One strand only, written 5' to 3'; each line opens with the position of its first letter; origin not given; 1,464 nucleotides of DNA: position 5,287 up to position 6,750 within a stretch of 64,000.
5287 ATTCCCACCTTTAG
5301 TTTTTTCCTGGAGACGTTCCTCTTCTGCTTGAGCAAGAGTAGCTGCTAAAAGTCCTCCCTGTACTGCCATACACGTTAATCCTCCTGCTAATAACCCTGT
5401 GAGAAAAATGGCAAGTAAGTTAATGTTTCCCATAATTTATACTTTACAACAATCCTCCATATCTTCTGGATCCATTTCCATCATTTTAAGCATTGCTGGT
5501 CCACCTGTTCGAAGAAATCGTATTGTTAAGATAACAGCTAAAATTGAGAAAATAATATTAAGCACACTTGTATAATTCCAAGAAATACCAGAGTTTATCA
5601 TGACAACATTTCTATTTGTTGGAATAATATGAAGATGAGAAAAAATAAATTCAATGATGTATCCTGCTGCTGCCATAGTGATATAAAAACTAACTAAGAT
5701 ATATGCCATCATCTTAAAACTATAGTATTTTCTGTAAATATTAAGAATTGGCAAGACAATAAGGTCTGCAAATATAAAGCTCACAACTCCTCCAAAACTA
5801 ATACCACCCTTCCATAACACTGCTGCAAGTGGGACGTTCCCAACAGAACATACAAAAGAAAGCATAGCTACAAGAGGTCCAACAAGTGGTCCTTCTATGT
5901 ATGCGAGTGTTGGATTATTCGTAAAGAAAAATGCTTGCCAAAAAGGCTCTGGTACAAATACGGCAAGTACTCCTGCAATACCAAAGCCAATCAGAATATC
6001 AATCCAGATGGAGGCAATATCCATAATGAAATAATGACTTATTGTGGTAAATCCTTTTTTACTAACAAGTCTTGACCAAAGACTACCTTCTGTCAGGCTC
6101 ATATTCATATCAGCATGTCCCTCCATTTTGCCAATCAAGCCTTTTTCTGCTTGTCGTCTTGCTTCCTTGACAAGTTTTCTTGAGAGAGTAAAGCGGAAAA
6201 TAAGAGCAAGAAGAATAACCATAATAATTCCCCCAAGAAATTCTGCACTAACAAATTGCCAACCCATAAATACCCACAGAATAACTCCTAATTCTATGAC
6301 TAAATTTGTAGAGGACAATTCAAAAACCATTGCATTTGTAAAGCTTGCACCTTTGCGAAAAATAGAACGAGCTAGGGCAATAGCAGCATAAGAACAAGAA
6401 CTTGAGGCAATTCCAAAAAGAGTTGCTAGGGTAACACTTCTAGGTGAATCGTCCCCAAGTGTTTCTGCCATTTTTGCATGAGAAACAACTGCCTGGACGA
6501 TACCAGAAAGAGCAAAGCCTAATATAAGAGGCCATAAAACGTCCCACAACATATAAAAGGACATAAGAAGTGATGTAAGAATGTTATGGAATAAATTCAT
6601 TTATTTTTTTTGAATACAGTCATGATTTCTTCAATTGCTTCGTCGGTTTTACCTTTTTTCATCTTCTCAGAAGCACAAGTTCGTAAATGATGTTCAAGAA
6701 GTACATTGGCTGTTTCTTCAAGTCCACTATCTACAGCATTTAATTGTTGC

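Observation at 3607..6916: CsoR-controlled five-gene putative copper operon with no CopA ATPase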

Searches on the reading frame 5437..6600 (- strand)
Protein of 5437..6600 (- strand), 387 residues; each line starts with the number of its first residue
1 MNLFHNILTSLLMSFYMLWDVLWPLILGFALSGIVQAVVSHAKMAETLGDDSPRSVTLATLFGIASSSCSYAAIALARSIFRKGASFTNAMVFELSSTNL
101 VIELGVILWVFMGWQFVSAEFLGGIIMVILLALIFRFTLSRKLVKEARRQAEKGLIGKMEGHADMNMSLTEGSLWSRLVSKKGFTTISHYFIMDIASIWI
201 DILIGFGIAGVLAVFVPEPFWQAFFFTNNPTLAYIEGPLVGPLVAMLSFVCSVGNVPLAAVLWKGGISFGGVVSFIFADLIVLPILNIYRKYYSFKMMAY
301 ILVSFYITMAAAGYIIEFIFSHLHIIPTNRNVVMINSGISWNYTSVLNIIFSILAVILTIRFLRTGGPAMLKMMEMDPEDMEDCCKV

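Call 3: search_protein_families(library=pfam, proteins=[window:5437-6600:-], max_evalue=0.01)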
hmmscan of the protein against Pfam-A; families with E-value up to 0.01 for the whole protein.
window:5437-6600:- (387 aa): 1 family
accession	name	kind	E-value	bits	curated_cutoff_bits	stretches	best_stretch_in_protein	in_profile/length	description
PF03773.19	ArsP_1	-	5.6e-69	233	32.3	1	13-318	8-294/294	Predicted permease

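Call 4: search_protein_families(library=ncbifam, proteins=[window:5437-6600:-], max_evalue=0.01)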
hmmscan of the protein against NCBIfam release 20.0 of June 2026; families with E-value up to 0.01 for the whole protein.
window:5437-6600:- (387 aa): 2 families
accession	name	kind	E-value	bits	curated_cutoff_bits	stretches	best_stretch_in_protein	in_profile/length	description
NF033936.1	CuZnOut_SO0444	equivalog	6.2e-18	65.1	300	1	25-333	12-326/351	SO_0444 family Cu/Zn efflux transporter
NF040736.1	efflux_SaoE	equivalog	3.4e-14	52.9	325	1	7-359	4-341/352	efflux transporter SaoE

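Call 15: search_solved_structures(query=window:5437-6600:-, max_evalue=10, show_alignments=1)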
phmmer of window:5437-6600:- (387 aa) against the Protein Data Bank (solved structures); distinct sequences matched with E-value up to 10: 1.
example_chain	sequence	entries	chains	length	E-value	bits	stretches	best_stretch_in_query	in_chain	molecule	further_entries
28nt_e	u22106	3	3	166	0.66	12.6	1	25-67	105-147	Small ribosomal subunit protein uS5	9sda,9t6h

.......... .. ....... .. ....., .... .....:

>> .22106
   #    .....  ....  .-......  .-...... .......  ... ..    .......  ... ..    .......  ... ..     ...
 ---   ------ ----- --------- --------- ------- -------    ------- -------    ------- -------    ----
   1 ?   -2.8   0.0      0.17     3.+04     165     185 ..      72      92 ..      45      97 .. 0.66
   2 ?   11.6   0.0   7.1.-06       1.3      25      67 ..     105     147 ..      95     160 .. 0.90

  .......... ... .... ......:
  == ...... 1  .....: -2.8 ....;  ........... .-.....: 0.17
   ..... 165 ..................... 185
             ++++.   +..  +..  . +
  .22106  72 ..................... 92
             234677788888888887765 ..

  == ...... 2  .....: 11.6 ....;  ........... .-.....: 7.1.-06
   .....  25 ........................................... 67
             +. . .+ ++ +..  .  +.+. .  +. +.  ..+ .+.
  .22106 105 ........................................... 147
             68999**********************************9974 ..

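Call 18: find_homologous_proteins(query=window:5437-6600:-)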
Query window:5437-6600:- (387 aa): 8000 proteins with E <= 0.001 among 8000 candidates; the best 120 are listed.
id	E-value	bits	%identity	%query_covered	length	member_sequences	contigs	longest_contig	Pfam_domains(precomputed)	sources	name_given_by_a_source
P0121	2.2e-229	779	92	100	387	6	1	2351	PF03773.20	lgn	-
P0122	9.0e-221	751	90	98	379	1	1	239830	PF03773.20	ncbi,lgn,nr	ncbi:MAG TPA: permease [Patescibacteria group bacterium]|nr:permease [Patescibacteria group bacteriu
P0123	1.5e-192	658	75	100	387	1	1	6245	PF03773.20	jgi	-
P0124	3.9e-192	657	76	100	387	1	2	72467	PF03773.20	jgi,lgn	jgi:hypothetical protein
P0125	1.0e-191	655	75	100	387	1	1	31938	PF03773.20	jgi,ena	-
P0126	4.5e-191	653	75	100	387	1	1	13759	PF03773.20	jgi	jgi:uncharacterized membrane protein YraQ (UPF0718 family)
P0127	6.2e-191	653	76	100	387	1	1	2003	PF03773.20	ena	-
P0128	6.6e-191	653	76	100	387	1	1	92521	PF03773.20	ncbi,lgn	-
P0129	3.7e-190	650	75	100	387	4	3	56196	PF03773.20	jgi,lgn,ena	jgi:hypothetical protein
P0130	2.6e-188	644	74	100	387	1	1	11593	PF03773.20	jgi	jgi:uncharacterized membrane protein YraQ (UPF0718 family)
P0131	4.3e-188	643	75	100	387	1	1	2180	PF03773.20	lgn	-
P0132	5.1e-188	643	73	100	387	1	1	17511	PF03773.20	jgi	-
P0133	2.1e-187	641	74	100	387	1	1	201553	PF03773.20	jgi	jgi:uncharacterized protein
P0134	5.5e-187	640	76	96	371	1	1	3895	PF03773.20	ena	-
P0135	1.1e-186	639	76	100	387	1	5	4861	PF03773.20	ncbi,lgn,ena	-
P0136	1.4e-186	638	74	100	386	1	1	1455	PF03773.20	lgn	-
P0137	7.4e-186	636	74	100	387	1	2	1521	PF03773.20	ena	-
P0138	1.9e-185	635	73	100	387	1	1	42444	PF03773.20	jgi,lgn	jgi:hypothetical protein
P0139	1.2e-184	632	75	100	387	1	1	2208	PF03773.20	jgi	jgi:uncharacterized membrane protein YraQ (UPF0718 family)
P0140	2.7e-182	624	76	96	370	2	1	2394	PF03773.20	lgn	-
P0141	1.3e-181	622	73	98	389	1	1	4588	PF03773.20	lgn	-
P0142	2.0e-181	622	73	100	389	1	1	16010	PF03773.20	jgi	jgi:uncharacterized protein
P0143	3.0e-180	618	73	98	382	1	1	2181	PF03773.20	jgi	jgi:uncharacterized membrane protein YraQ (UPF0718 family)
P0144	2.6e-177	608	71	100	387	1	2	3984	PF03773.20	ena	-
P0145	9.8e-177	606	70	99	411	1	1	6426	PF03773.20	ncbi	-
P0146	4.6e-176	604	72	99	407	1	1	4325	PF03773.20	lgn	-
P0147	1.2e-175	603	71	99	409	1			PF03773.20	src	-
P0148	2.1e-175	602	70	99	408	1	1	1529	PF03773.20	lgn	-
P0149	2.1e-175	602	71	99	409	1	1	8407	PF03773.20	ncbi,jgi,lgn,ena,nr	ncbi:MAG TPA: permease [Ktedonosporobacter sp.]|nr:permease [Ktedonosporobacter sp.]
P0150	4.8e-175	601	70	99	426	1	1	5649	PF03773.20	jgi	jgi:uncharacterized protein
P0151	5.9e-175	600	70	99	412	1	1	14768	PF03773.20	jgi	jgi:uncharacterized protein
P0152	8.1e-175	600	70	99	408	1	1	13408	PF03773.20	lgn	-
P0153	1.1e-174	599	70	99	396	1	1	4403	PF03773.20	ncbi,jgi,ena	-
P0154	1.5e-174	599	71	98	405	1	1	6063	PF03773.20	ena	-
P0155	2.5e-174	598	72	99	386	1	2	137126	PF03773.20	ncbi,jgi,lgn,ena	-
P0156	2.6e-174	598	70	99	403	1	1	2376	PF03773.20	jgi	jgi:uncharacterized protein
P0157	2.6e-174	598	70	99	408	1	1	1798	PF03773.20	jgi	jgi:uncharacterized membrane protein YraQ (UPF0718 family)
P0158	3.4e-174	598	71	99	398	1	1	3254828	PF03773.20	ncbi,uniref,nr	ncbi:membrane protein [Ktedonobacter sp. SOSP1-52]|uniref:permease n=1 Tax=Ktedonobacter sp. SOSP1-5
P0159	7.3e-174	597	70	99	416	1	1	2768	PF03773.20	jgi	jgi:uncharacterized membrane protein YraQ (UPF0718 family)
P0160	8.0e-174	597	70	99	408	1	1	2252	PF03773.20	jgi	jgi:uncharacterized membrane protein YraQ (UPF0718 family)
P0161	8.2e-174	596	71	99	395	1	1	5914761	PF03773.20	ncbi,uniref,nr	ncbi:membrane protein [Dictyobacter sp. S3.2.2.5]|uniref:Membrane protein n=1 Tax=Dictyobacter halim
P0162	9.9e-174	596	70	99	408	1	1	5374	PF03773.20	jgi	-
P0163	1.1e-173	596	72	97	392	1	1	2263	PF03773.20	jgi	jgi:uncharacterized protein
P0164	1.3e-173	596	72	97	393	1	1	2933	PF03773.20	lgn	-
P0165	1.6e-173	596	70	99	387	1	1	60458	PF03773.20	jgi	-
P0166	1.8e-173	595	70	99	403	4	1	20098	PF03773.20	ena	-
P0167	2.2e-173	595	72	97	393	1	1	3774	PF03773.20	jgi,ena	-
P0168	2.2e-173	595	72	97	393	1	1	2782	PF03773.20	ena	-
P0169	2.8e-173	595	72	99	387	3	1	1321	PF03773.20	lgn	-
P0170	2.9e-173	595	72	97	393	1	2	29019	PF03773.20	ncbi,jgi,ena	-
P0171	2.9e-173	595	72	97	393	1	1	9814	PF03773.20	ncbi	-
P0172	3.1e-173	595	70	99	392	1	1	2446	PF03773.20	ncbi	-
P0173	3.2e-173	595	70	99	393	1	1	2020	PF03773.20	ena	-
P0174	3.3e-173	594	71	99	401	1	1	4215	PF03773.20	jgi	jgi:uncharacterized membrane protein YraQ (UPF0718 family)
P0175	3.7e-173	594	70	98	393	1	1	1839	PF03773.20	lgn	-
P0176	3.9e-173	594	70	99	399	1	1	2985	PF03773.20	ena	-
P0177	3.9e-173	594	69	99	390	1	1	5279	PF03773.20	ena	-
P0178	4.1e-173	594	72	97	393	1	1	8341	PF03773.20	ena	-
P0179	4.1e-173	594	72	97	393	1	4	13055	PF03773.20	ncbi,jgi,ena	-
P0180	5.5e-173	594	72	97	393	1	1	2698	PF03773.20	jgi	-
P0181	5.7e-173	594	71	98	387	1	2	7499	PF03773.20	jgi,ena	jgi:uncharacterized membrane protein YraQ (UPF0718 family)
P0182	6.9e-173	593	69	100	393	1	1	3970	PF03773.20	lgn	-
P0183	7.2e-173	593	69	99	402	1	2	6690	PF03773.20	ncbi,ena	-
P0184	8.4e-173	593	70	99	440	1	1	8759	PF03773.20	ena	-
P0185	1.1e-172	593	69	99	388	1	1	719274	PF03773.20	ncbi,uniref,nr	ncbi:membrane protein [Dictyobacter vulcani]|uniref:Membrane protein n=1 Tax=Dictyobacter vulcani Ta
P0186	1.3e-172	593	69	99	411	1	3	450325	PF03773.20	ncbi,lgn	ncbi:MAG TPA: permease [Ktedonobacteraceae bacterium]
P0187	1.8e-172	592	70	99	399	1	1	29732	PF03773.20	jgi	jgi:uncharacterized membrane protein YraQ (UPF0718 family)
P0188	1.8e-172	592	70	99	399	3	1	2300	PF03773.20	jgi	jgi:uncharacterized membrane protein YraQ (UPF0718 family)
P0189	2.4e-172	592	72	97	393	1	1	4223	PF03773.20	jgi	jgi:uncharacterized protein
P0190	2.4e-172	592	69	99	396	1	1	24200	PF03773.20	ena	-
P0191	2.6e-172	592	70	99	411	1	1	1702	PF03773.20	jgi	jgi:uncharacterized membrane protein YraQ (UPF0718 family)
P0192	2.7e-172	591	72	96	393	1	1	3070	PF03773.20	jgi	jgi:uncharacterized protein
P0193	2.7e-172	591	70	98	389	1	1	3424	PF03773.20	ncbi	ncbi:MAG: permease [Ktedonobacteraceae bacterium]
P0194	2.9e-172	591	70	99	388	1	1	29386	PF03773.20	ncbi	-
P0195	3.0e-172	591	71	98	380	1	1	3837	PF03773.20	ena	-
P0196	3.0e-172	591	71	98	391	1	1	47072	PF03773.20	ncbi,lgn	-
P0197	3.4e-172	591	70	99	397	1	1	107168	PF03773.20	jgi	jgi:uncharacterized membrane protein YraQ (UPF0718 family)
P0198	3.6e-172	591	71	99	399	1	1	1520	PF03773.20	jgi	jgi:uncharacterized protein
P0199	3.8e-172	591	70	99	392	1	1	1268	PF03773.20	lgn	-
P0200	4.5e-172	591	70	97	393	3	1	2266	PF03773.20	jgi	jgi:hypothetical protein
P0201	5.1e-172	591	70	99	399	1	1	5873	PF03773.20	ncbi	-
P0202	5.5e-172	590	70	99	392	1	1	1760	PF03773.20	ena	-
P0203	5.5e-172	590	71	98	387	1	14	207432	PF03773.20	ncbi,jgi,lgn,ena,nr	ncbi:MAG TPA: permease [Ktedonobacteraceae bacterium]|jgi:uncharacterized membrane protein YraQ (UPF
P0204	6.6e-172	590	70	99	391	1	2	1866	PF03773.20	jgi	-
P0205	7.2e-172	590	70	99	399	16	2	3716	PF03773.20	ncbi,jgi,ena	-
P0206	7.2e-172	590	70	99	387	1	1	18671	PF03773.20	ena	-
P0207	8.1e-172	590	71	96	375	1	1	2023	PF03773.20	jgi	-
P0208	8.1e-172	590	72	98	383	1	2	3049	PF03773.20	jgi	-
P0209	8.4e-172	590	71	99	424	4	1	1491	PF03773.20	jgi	-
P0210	1.0e-171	590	69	100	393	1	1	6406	PF03773.20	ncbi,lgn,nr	ncbi:MAG: permease [Chloroflexota bacterium]|nr:permease [Chloroflexota bacterium]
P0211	1.1e-171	590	69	98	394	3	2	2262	PF03773.20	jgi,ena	-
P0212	1.1e-171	589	70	99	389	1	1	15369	PF03773.20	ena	-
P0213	1.1e-171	589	69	99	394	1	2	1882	PF03773.20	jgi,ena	-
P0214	1.2e-171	589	72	97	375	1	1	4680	PF03773.20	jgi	jgi:uncharacterized protein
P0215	1.3e-171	589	74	94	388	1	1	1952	PF03773.20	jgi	jgi:uncharacterized membrane protein YraQ (UPF0718 family)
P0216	1.3e-171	589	69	99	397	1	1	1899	PF03773.20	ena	-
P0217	1.6e-171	589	70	99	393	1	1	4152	PF03773.20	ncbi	-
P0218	1.9e-171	589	72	96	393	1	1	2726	PF03773.20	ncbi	-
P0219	2.0e-171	589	69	99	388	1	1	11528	PF03773.20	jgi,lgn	jgi:hypothetical protein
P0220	2.0e-171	589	70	99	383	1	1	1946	PF03773.20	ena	-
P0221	2.1e-171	589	69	99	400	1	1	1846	PF03773.20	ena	-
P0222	2.3e-171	588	69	100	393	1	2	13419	PF03773.20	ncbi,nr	ncbi:MAG: permease [Ktedonobacteraceae bacterium]|nr:permease [Ktedonobacteraceae bacterium]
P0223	2.3e-171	588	69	100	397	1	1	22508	PF03773.20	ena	-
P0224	2.4e-171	588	70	99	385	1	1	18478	PF03773.20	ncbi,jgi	-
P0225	2.4e-171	588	71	98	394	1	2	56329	PF03773.20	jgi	-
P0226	2.5e-171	588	69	98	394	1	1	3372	PF03773.20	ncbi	-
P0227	2.5e-171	588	69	99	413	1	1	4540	PF03773.20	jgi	jgi:uncharacterized membrane protein YraQ (UPF0718 family)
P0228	2.6e-171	588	70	99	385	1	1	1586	PF03773.20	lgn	-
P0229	2.9e-171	588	71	97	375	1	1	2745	PF03773.20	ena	-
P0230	2.9e-171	588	70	99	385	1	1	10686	PF03773.20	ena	-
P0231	2.9e-171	588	69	99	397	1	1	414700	PF03773.20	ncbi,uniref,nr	ncbi:permease [Dictyobacter formicarum]|uniref:Membrane protein n=1 Tax=Dictyobacter formicarum TaxI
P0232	3.0e-171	588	70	99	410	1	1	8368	PF03773.20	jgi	jgi:uncharacterized membrane protein YraQ (UPF0718 family)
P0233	3.1e-171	588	70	99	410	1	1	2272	PF03773.20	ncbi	-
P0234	3.1e-171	588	71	98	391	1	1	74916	PF03773.20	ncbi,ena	-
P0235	3.4e-171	588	69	99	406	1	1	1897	PF03773.20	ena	-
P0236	3.5e-171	588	70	99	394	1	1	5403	PF03773.20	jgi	jgi:uncharacterized protein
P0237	3.5e-171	588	70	99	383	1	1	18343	PF03773.20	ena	-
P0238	3.5e-171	588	69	99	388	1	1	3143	PF03773.20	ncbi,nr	ncbi:MAG: permease [Ktedonobacteraceae bacterium]|nr:permease [Ktedonobacteraceae bacterium]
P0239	3.7e-171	588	70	99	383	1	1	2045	PF03773.20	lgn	-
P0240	3.7e-171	588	70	99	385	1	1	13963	PF03773.20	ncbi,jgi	-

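Call 20: find_encoding_contigs(protein=P0158, flank=6000, max_places=2)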
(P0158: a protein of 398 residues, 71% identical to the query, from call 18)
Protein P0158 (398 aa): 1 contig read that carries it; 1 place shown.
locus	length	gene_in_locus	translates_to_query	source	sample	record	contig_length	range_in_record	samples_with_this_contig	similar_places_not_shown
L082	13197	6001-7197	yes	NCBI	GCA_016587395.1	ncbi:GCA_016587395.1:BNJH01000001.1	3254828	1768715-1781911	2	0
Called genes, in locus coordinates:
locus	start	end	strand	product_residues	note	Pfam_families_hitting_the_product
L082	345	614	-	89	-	PF12867:DinB_2 (weak)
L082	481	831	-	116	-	-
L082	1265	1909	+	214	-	PF13610:DDE_Tnp_IS240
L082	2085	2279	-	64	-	-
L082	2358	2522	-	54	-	PF07992:Pyr_redox_2 (weak)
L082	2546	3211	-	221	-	PF21351:TetR_C_41 (faint), PF00440:TetR_N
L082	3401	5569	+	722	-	PF00403:HMA, PF00122:E1-E2_ATPase, PF00702:Hydrolase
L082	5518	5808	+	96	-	-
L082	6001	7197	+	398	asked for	PF03773:ArsP_1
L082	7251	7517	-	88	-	PF02583:Trns_repr_metal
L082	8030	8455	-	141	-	-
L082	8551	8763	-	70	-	PF02583:Trns_repr_metal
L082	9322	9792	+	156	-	-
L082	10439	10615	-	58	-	-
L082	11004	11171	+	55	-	-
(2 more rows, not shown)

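Call 21: find_encoding_contigs(protein=P0133, flank=6000, max_places=2)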
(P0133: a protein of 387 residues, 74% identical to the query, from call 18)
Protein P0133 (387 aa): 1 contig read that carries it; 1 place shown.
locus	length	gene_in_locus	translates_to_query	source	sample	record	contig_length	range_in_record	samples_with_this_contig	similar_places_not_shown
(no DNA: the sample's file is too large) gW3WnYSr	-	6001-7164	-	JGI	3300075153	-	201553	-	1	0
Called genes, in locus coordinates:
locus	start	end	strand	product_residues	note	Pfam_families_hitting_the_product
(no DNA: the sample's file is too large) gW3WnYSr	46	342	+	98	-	PF01541:GIY-YIG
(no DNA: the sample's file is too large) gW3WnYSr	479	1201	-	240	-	-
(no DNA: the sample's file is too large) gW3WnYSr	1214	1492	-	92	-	-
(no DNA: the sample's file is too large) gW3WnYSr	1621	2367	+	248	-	PF05175:MTS (weak), PF01135:PCMT, PF01209:Ubie_methyltran, PF13489:Methyltransf_23, PF13847:Methyltransf_31, PF08241:Methyltransf_11, PF08242:Methyltransf_12, PF13649:Methyltransf_25, +6 more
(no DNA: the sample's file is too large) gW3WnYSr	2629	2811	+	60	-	-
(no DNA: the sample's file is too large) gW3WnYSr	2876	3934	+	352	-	PF02661:Fic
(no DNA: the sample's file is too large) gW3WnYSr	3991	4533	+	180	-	-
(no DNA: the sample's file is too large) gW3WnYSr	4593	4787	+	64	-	-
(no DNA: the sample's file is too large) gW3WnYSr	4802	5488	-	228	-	PF00027:cNMP_binding, PF13545:HTH_Crp_2, PF00325:Crp (weak)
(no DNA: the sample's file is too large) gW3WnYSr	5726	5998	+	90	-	PF02583:Trns_repr_metal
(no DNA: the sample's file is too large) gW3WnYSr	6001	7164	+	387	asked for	PF03773:ArsP_1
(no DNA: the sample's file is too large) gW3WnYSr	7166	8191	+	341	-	PF02683:DsbD_TM (weak), PF13386:DsbD_2, PF13473:Cupredoxin_1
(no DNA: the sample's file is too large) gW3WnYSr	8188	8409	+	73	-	PF00403:HMA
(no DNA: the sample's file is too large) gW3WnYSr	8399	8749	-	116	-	-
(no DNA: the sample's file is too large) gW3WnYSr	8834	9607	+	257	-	PF00795:CN_hydrolase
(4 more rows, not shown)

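Call 61: find_encoding_contigs(protein=P0161, flank=5000, max_places=1)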
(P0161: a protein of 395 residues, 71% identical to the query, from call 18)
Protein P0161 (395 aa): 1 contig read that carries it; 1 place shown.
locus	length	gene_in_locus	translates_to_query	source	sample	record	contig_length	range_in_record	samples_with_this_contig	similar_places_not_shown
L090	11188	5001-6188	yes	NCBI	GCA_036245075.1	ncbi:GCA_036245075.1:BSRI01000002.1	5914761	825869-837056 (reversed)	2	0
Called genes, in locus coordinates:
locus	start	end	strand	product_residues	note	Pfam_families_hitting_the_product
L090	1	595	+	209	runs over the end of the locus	PF04542:Sigma70_r2, PF08281:Sigma70_r4_2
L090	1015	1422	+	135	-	PF14325:DUF4383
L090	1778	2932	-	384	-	PF00155:Aminotran_1_2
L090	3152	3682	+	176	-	PF10002:DUF2243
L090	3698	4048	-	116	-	-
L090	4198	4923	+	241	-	PF00117:GATase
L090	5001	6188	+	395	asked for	PF03773:ArsP_1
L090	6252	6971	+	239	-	-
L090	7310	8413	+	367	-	PF01510:Amidase_2, PF01471:PG_binding_1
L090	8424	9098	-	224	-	PF01569:PAP2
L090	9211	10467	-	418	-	PF00480:ROK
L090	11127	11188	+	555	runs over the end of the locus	PF00989:PAS, PF08448:PAS_4, PF13426:PAS_9, PF00989:PAS, PF08448:PAS_4, PF13426:PAS_9, PF00989:PAS, PF08448:PAS_4, +20 more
